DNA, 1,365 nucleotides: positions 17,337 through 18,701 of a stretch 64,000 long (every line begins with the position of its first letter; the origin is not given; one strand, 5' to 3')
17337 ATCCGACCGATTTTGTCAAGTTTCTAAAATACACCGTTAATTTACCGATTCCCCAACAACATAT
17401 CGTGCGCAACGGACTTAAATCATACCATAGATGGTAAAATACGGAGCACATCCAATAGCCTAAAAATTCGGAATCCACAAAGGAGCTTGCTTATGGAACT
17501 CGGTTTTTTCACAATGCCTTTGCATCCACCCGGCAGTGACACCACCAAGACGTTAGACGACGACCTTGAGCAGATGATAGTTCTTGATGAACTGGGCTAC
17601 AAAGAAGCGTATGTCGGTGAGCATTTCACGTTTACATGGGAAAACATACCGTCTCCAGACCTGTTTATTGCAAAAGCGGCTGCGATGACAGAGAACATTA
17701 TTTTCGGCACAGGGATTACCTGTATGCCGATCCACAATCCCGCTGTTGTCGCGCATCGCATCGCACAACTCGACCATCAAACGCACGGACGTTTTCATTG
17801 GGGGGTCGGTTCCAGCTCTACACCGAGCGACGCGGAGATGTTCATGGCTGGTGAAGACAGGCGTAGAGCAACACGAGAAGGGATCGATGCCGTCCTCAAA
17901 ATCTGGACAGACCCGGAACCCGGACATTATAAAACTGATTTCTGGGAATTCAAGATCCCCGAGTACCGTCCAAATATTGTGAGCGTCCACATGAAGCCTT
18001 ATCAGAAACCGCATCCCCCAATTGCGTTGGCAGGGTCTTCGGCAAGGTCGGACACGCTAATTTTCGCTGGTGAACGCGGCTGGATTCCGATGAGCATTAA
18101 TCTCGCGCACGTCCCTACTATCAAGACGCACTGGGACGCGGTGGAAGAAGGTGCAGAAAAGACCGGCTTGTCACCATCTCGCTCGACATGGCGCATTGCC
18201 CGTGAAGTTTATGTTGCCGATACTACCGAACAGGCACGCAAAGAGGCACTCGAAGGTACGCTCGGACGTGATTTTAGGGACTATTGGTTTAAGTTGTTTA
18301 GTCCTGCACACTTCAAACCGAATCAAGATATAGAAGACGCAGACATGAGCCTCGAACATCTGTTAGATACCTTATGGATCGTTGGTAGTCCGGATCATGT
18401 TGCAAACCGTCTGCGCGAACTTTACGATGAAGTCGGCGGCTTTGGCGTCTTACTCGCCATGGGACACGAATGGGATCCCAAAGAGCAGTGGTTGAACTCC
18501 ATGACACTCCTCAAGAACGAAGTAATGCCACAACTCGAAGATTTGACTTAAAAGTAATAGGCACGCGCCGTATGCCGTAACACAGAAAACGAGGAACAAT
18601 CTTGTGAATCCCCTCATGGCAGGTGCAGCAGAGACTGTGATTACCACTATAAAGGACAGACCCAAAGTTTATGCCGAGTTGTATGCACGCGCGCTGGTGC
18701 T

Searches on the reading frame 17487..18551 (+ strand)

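Call 55: search_protein_families(library=pfam, proteins=[window:17487-18551:+], max_evalue=0.001)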
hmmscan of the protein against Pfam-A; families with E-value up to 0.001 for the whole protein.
window:17487-18551:+ (354 aa): 1 family
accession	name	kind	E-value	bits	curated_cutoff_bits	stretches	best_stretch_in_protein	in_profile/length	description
PF00296.26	Bac_luciferase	-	8.4e-44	150.6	27.9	1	3-317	1-311/314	Luciferase-like monooxygenase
